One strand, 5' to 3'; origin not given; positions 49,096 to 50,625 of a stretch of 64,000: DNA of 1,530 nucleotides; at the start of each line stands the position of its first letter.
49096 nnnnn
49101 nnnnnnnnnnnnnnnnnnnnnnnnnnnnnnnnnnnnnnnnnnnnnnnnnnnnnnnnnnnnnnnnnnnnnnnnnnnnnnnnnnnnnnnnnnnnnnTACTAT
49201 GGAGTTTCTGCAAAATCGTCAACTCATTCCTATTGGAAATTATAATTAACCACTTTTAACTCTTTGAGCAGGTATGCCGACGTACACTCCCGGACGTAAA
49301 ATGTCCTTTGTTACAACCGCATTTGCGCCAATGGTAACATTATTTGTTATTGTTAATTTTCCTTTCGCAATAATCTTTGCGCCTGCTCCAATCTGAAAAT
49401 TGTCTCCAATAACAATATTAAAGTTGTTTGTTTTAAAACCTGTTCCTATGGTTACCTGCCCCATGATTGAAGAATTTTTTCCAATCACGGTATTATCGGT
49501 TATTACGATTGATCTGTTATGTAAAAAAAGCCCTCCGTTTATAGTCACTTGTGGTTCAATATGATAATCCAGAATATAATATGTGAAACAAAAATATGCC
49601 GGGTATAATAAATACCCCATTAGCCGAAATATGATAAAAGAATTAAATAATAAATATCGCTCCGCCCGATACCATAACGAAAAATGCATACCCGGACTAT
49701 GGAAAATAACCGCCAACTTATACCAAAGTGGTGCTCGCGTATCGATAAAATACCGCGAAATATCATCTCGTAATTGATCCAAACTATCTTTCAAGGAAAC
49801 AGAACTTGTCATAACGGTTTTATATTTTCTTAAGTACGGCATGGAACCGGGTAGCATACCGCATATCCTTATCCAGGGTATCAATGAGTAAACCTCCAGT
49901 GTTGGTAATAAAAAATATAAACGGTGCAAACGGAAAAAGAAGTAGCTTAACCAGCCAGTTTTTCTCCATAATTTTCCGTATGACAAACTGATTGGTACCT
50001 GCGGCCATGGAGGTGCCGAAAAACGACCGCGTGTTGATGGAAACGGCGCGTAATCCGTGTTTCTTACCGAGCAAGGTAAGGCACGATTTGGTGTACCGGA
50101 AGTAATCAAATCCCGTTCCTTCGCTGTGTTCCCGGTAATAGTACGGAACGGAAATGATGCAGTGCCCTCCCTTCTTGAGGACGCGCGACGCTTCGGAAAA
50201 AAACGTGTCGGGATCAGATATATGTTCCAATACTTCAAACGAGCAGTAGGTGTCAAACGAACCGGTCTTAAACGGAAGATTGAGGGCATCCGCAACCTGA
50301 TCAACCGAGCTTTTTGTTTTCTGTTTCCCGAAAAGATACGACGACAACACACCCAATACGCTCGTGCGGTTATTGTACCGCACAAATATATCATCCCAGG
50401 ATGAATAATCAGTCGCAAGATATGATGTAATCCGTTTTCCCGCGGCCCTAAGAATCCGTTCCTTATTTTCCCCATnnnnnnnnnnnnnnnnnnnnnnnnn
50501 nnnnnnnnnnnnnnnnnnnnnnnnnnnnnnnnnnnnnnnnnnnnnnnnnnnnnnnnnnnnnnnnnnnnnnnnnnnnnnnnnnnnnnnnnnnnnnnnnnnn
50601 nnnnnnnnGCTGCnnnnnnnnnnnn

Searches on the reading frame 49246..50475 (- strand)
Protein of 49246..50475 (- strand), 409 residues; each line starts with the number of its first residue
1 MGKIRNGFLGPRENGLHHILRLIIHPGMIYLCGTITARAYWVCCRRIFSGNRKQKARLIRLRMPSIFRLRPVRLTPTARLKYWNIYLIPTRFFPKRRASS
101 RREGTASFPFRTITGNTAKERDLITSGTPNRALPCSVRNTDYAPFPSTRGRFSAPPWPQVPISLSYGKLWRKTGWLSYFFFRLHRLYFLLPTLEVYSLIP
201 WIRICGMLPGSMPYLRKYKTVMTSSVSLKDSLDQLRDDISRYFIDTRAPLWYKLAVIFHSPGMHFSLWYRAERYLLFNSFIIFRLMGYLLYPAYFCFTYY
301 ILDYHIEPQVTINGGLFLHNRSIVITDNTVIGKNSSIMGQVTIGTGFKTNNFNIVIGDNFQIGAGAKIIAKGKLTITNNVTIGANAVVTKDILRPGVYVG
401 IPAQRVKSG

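Call 23: search_protein_families(library=pfam, proteins=[window:49246-50475:-], max_evalue=0.001)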
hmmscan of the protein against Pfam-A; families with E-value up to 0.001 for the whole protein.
window:49246-50475:- (409 aa): 2 families
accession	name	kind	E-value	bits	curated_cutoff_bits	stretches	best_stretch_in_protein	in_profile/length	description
PF00132.30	Hexapep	-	3e-07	30.3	27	0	353-390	1-36/36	Bacterial transferase hexapeptide (six repeats)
PF25084.1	LbH_EIF2B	-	0.00042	20.7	54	1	321-400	14-82/105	EIF2B subunit epsilon LbH domain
